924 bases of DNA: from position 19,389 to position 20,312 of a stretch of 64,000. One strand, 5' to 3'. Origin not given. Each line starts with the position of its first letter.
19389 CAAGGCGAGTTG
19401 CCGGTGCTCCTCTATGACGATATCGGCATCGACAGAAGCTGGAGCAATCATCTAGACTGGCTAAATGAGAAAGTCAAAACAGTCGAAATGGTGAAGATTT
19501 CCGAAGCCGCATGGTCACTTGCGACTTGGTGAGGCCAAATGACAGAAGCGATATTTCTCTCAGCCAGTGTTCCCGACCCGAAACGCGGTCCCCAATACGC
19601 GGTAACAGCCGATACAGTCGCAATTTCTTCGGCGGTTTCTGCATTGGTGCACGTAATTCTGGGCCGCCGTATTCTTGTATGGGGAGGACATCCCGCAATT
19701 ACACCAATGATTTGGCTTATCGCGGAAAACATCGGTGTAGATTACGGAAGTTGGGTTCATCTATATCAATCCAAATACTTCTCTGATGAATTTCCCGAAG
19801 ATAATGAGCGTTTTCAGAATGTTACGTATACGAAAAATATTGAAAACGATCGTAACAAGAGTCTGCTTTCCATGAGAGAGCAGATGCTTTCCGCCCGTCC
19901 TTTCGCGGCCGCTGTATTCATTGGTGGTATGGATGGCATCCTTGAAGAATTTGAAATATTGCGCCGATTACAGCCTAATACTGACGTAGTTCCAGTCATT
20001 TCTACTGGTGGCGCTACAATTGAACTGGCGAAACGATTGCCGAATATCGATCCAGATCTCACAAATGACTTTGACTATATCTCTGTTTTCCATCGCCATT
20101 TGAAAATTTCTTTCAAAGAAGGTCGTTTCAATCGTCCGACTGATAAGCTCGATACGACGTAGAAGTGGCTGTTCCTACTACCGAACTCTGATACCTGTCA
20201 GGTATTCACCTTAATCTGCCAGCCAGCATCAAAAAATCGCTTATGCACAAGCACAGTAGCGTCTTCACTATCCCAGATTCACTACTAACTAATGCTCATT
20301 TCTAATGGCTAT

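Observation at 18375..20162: Translationally coupled multidomain TIR protein and free-standing SLOG-like protein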

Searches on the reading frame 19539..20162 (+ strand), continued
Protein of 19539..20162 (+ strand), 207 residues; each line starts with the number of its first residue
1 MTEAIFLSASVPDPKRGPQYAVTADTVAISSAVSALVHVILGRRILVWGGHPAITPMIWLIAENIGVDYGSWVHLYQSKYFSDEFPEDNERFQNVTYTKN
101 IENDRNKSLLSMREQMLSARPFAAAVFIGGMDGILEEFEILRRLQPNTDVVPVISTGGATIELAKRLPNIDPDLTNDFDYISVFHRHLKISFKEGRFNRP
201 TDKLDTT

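Call 80: search_protein_families(library=pfam, proteins=[L042:8198-9160:-, L042:4631-5791:+, L042:7691-8185:-, L032:7831-8664:+, L032:8570-10180:+, L050:2777-3292:+, L050:3232-3918:+, L055:10871-12556:+, L055:7830-8327:+], max_evalue=0.001)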
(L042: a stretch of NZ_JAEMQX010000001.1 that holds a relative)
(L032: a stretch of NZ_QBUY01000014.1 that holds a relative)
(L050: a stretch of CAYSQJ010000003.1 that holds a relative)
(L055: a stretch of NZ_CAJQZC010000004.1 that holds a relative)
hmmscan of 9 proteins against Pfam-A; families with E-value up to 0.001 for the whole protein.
L042:8198-9160:- (320 aa): 2 families
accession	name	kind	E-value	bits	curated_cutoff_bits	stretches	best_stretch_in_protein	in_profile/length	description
PF13676.11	TIR_2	-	2.8e-14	54.1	28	1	7-115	2-105/122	TIR domain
PF01582.25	TIR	-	1.5e-06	28.6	21.3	1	11-102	7-98/179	TIR domain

L042:4631-5791:+ (386 aa): 1 family
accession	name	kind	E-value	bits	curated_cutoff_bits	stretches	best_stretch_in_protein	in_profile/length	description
PF09994.14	T6SS_Tle1-like_cat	-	5e-71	239.8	27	1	28-284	1-287/287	T6SS, Phospholipase effector Tle1-like, catalytic domain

L042:7691-8185:- (164 aa): 0 families

L032:7831-8664:+ (277 aa): 0 families

L032:8570-10180:+ (536 aa): 2 families
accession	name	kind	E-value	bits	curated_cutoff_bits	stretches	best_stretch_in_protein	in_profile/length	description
PF18185.7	STALD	-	1.4e-65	221.1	24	1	320-528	1-208/211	Sir2- and TIR-associating SLOG family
PF13289.12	SIR2_2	-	1.2e-31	110.2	24.5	1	159-290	2-131/141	SIR2-like domain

L050:2777-3292:+ (171 aa): 2 families
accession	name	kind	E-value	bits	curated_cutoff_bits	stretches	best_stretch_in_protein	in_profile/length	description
PF08937.16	ThsB_TIR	-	3.1e-21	76.1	21.2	1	24-120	1-99/100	Thoeris protein ThsB, TIR-like domain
PF13676.11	TIR_2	-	3.2e-07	31.3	28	1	23-127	1-101/122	TIR domain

L050:3232-3918:+ (228 aa): 1 family
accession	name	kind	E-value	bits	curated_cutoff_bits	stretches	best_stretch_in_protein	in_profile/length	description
PF18753.6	Nmad2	-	1e-69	234.5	26.1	1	22-224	2-197/200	Nucleotide modification associated domain 2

L055:10871-12556:+ (561 aa): 2 families
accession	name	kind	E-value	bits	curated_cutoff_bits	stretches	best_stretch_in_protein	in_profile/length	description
PF01734.28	Patatin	-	9.1e-26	91.7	27.7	1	255-440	1-191/191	Patatin-like phospholipase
PF18163.6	LD_cluster2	-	4e-10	40.1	25.3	1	105-192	108-193/264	SLOG cluster2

L055:7830-8327:+ (165 aa): 2 families
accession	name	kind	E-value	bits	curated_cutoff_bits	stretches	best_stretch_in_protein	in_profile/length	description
PF08937.16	ThsB_TIR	-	1.1e-20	74.3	21.2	1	18-114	1-99/100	Thoeris protein ThsB, TIR-like domain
PF13676.11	TIR_2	-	1.3e-07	32.5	28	1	17-129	1-109/122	TIR domain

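Call 83: search_solved_structures(query=L032:8570-10180:+, max_evalue=0.00001, show_alignments=2)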
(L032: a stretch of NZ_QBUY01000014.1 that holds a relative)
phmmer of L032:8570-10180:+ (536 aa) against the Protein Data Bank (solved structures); distinct sequences matched with E-value up to 0.00001: 15.
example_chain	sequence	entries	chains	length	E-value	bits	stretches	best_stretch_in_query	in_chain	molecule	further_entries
6lhx_A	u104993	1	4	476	7.2e-139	467.1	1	60-528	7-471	ThsA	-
8bto_A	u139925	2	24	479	8.3e-138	463.5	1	60-528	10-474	NAD(+) hydrolase ThsA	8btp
8wc0_A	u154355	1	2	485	4.1e-133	448.1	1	55-495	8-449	NAD(+) hydrolase ThsA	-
7uxt_B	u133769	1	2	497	3.3e-101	342.8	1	63-488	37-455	USG protein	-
7uxs_B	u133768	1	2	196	7.9e-39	137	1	335-528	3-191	BcThsA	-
9v0g_E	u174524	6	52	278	4.4e-17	65.3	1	79-265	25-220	NAD-dependent protein deacetylase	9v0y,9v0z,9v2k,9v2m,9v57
8zsf_D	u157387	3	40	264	1.3e-15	60.5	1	73-262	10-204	Sir2 family NAD-dependent protein deacetylase | KomC, SIR2 domain protein, NADase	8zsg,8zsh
9xvc_H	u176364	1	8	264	1.2e-14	57.3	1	73-262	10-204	KomC(H146N), a SIR2-domain NADase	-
9v12_i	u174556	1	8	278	1.4e-14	57.1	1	79-265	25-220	NAD-dependent protein deacetylase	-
8zsi_E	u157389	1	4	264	3.1e-14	55.9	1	73-262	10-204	Sir2 family NAD-dependent protein deacetylase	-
8k98_C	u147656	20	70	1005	2.3e-09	39.9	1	60-273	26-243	a protein | SIR2-like domain-containing protein | SIR2 family protein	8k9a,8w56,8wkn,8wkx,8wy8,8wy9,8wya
8wkt_A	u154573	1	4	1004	2.3e-09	39.9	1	60-273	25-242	SIR2-like domain-containing protein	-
8wyb_A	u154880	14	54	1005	5.1e-08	35.4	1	60-273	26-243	SIR2-like domain-containing protein | DSR2 H171A | DSR2(H171A)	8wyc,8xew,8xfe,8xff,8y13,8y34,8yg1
8wks_A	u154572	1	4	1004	5.2e-08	35.4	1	60-273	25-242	SIR2-like domain-containing protein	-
8wfn_A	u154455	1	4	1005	6.2e-07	31.8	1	60-273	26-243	SIR2-like domain-containing protein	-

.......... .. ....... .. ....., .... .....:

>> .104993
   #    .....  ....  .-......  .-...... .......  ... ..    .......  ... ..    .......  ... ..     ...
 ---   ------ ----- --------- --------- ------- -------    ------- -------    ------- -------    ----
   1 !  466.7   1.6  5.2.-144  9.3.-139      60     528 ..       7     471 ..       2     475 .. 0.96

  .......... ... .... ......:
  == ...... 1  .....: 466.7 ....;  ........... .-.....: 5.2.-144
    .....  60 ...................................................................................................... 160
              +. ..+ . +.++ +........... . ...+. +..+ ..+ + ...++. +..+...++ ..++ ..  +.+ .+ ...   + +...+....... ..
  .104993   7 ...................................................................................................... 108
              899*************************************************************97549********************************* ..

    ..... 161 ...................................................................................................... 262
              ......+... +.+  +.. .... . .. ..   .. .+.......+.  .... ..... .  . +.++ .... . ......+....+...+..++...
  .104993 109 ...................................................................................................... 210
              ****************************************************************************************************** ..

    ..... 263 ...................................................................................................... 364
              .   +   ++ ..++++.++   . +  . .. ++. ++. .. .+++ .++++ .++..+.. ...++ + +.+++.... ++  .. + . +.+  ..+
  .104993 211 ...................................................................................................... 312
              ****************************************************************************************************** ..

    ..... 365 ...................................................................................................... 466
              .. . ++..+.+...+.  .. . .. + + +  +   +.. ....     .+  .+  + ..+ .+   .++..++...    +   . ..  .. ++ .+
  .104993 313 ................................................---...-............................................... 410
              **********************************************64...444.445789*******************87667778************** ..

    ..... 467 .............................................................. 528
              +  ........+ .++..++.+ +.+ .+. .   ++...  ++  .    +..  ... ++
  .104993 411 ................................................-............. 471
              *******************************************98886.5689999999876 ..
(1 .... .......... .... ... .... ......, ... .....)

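Call 85: search_protein_representatives(alignment_id=A1)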
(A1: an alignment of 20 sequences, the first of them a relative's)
Query: 20 sequences, 217 profile positions. Proteins with E-value up to 0.001 (for the whole library): 1222; up to 1e-10: 774; up to 1e-30: 179. The best 150 are listed.
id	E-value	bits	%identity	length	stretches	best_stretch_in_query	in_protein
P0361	2.2e-114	396.7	-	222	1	1-215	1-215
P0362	2.7e-78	278.8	-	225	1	2-212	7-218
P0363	1.2e-71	257.1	-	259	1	3-198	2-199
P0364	5.4e-69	248.4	-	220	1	1-214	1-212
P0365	5.0e-67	242.0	-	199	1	4-198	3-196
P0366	5.9e-66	238.5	-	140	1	2-130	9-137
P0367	3.9e-65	235.8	-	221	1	14-158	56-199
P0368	8.8e-64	231.3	-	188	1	1-131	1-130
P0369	4.1e-63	229.2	-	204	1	57-214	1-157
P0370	4.9e-62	225.6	-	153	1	35-186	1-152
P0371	4.5e-59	216.0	-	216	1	3-196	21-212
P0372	5.0e-58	212.5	-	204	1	3-202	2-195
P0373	1.2e-56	208.0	-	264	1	3-198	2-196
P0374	1.9e-56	207.4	-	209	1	4-199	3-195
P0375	6.4e-55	202.4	-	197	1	4-190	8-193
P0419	8.3e-43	162.8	-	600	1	4-186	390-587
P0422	1.1e-42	162.5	-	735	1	1-188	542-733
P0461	4.9e-38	147.2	-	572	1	3-185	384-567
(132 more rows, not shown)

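Call 88: find_encoding_contigs(protein=P0419, flank=5000, max_places=3)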
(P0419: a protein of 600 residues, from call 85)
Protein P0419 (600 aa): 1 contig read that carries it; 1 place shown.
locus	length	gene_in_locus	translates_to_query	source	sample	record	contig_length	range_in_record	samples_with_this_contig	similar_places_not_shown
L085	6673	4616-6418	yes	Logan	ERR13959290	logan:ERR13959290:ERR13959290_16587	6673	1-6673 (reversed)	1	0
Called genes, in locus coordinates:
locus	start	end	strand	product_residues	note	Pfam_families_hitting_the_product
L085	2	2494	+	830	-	?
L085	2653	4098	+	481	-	PF13676:TIR_2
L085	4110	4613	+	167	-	PF25084:LbH_EIF2B, PF25087:GMPPB_C (weak), PF14602:Hexapep_2 (faint), PF25087:GMPPB_C (weak), PF00132:Hexapep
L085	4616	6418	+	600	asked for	PF01582:TIR, PF13676:TIR_2, PF18180:LD_cluster3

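Call 92: search_dna_similar(query=P0419, collection=plasmids, mode=protein, max_evalue=1e-10, max_rows=25)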
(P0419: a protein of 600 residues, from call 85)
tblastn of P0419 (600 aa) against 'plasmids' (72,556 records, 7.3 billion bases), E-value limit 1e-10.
Records with a match: 29; places in all: 30; records where one place covers at least 80% of the query: 29.
Best place of each record, by identity: <60% 29.
By first word of the organism name: Rhizobium 4; Klebsiella 4; Sphingobium 4; Citrobacter 2; Enterobacter 2; Sulfitobacter 2; Sinorhizobium 1; Escherichia 1; Indioceanicola 1; Tistrella 1; and 7 more.
By predicted mobility (MOB-suite, as given by PLSDB): conjugative 18; non-mobilizable 7; mobilizable 4.
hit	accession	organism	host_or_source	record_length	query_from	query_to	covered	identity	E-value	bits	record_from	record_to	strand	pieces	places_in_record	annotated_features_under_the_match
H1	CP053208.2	Rhizobium leguminosarum bv. trifolii TA1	Trifolium spumosum L. (Annual ...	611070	48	588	90%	33.9%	1e-72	261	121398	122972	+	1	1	toll/interleukin-1 receptor domain-containing protein | hypothetical protein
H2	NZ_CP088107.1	Rhizobium ruizarguesonis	cell culture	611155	48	588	90%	33.9%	1e-72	261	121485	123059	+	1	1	toll/interleukin-1 receptor domain-containing protein | hypothetical protein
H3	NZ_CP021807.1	Sinorhizobium meliloti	Medicago truncatula,Single Cell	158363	1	585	95%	32.3%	2e-61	263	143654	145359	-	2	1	toll/interleukin-1 receptor domain-containing protein | hypothetical protein | TIR domain-containing protein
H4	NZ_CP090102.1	Rhizobium leguminosarum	Trifolium pratense,Cell culture,Plant ...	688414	48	588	90%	33.7%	9e-73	261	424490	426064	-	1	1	toll/interleukin-1 receptor domain-containing protein | hypothetical protein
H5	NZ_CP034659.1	Escherichia coli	cell culture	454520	53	591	87%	34.8%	2e-63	269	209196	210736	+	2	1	toll/interleukin-1 receptor domain-containing protein | hypothetical protein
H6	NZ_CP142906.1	Citrobacter freundii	cell culture,Hospital sewage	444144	53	591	87%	34.8%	2e-63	269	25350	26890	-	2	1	toll/interleukin-1 receptor domain-containing protein | hypothetical protein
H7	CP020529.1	Enterobacter cloacae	Homo sapiens,human,blood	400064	53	591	87%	34.8%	2e-63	269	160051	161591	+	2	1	TIR domain-containing protein | hypothetical protein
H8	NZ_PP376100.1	Klebsiella pneumoniae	-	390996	53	591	87%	34.8%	2e-63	269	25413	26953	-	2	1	toll/interleukin-1 receptor domain-containing protein | hypothetical protein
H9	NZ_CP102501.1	Citrobacter youngae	Homo sapiens,Blood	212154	53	591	87%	34.8%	2e-63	269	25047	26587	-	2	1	toll/interleukin-1 receptor domain-containing protein | hypothetical protein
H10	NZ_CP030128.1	Indioceanicola profundi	sediment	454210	57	585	86%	35.2%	3e-60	259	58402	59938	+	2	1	toll/interleukin-1 receptor domain-containing protein | hypothetical protein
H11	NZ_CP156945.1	Enterobacter hormaechei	Homo sapiens,Tissue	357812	54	587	86%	34.5%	2e-65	275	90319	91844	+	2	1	toll/interleukin-1 receptor domain-containing protein | hypothetical protein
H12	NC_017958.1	Tistrella mobilis KA081020-065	-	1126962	54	594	90%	32.7%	1e-67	246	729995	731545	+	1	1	record has no annotation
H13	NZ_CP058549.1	Klebsiella pneumoniae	Manis javanica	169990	54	587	86%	34.4%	8e-61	261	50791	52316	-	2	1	toll/interleukin-1 receptor domain-containing protein | hypothetical protein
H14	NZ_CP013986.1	Klebsiella variicola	single cell,soil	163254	54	587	86%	34.4%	8e-61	261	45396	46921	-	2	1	toll/interleukin-1 receptor domain-containing protein | hypothetical protein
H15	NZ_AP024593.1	Klebsiella variicola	-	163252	54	587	86%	34.4%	8e-61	261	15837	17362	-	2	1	toll/interleukin-1 receptor domain-containing protein | hypothetical protein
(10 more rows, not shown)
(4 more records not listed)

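Call 95: find_related_loci(query=A4, collection=metagenome_contigs, flank=5000)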
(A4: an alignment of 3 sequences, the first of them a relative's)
Query A4 (600 aa) in metagenome_contigs; peptide patterns used: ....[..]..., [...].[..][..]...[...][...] (x = any residue, [..] = any of these).
600 stretches matched a pattern (row limit reached: there are more); 422 encode a relative of the query (tblastn E <= 1e-3); the best 80 are kept; 80 distinct loci.
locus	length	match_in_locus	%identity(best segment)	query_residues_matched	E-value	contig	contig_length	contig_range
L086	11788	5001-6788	68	1-596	0e+0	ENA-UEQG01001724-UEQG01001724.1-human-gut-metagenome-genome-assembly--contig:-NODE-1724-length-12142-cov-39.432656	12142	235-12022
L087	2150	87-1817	37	9-594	2e-113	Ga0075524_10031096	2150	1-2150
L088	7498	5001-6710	35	7-586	4e-95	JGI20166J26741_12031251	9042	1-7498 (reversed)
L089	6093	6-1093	63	232-596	1e-96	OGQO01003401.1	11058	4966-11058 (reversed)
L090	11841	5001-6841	63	1-596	8e-145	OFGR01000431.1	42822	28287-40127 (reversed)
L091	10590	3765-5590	60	1-591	3e-136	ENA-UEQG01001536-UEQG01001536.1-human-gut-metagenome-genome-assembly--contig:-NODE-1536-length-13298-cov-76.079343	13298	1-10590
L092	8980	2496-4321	60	1-591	3e-136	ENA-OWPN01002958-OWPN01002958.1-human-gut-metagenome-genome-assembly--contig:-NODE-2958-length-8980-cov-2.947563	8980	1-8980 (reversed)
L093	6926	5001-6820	64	1-591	2e-137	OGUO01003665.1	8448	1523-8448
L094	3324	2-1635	64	55-591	6e-129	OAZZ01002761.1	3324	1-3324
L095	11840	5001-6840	38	1-596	5e-141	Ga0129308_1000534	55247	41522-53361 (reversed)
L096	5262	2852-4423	31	53-600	6e-73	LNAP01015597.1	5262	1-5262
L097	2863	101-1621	32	54-585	1e-72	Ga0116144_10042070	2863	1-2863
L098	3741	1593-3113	33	54-585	1e-71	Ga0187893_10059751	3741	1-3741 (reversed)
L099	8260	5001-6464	33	54-559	7e-71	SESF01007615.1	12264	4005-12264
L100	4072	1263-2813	32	54-594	1e-70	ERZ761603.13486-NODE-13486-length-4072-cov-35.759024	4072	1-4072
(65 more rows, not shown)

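Call 97: get_annotated_region(hit=H5, flank=4000)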
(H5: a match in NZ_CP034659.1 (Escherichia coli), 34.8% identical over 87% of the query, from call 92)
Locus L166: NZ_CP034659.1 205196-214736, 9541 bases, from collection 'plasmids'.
description: Escherichia coli strain ATCC 98082 plasmid unnamed, complete sequence
organism: Escherichia coli (NCBI taxid 562)
taxonomy: Bacteria; Pseudomonadota; Gammaproteobacteria; Enterobacterales; Enterobacteriaceae; Escherichia; Escherichia coli
host: -; source: cell culture; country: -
typing (MOB-suite, as given by PLSDB): conjugative; replicon IncHI1B,IncY,rep_cluster_1304; relaxase MOBH; mating-pair formation MPF_F
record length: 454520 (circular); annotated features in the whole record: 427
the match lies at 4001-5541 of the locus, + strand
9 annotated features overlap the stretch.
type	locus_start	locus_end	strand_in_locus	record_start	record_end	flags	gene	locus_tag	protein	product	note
CDS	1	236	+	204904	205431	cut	-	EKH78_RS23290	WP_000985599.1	toll/interleukin-1 receptor domain-containing protein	GO:0007165 - signal transduction [Evidence IEA]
CDS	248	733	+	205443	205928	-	-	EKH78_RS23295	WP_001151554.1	TIR domain-containing protein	-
CDS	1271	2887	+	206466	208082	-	-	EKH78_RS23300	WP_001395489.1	CBASS cGAMP-activated phospholipase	-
CDS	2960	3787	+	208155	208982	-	-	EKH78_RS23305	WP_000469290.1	toll/interleukin-1 receptor domain-containing protein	-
CDS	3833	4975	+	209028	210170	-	-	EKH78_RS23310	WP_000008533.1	toll/interleukin-1 receptor domain-containing protein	GO:0007165 - signal transduction [Evidence IEA]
CDS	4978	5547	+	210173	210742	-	-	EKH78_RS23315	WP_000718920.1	hypothetical protein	-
CDS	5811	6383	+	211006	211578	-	-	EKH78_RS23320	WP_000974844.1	toll/interleukin-1 receptor domain-containing protein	GO:0007165 - signal transduction [Evidence IEA]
CDS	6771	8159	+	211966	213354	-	-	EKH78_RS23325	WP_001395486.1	TnsD family Tn7-like transposition protein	-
CDS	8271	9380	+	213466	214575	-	-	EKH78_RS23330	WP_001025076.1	hypothetical protein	-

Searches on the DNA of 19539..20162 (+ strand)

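Call 98: search_dna_similar(query=L166:3833-5547:+, collection=ecoli_genomes, mode=near, max_rows=6)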
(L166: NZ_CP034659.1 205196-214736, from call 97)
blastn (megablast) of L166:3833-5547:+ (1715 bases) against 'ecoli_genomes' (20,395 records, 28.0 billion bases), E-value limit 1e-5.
Records with a match: 4; places in all: 4; records where one place covers at least 80% of the query: 4.
Genomes with a match: 4 of 5426; with a place that covers at least 80% of the query: 4. Places per genome that has any: lowest 1, median 1, highest 1. On chromosomes: 3 places; on plasmids: 1.
Best place of each record, by identity: >=99% 4.
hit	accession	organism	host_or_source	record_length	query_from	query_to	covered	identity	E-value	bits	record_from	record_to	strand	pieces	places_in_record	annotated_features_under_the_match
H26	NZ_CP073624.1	Escherichia coli strain AW1.7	meat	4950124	1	1715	100%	100.0%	0e+0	3168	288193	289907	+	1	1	toll/interleukin-1 receptor domain-containing protein | hypothetical protein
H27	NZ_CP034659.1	Escherichia coli strain ATCC 98082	missing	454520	1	1715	100%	100.0%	0e+0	3168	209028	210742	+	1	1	toll/interleukin-1 receptor domain-containing protein | hypothetical protein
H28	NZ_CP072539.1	Escherichia coli O128ac:H12 strain AW1.7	Cattle slaughter plant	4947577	1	1715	100%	100.0%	0e+0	3168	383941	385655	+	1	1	toll/interleukin-1 receptor domain-containing protein | hypothetical protein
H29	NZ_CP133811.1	Escherichia coli strain EC2001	food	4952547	1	1715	100%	100.0%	0e+0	3168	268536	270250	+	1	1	toll/interleukin-1 receptor domain-containing protein | hypothetical protein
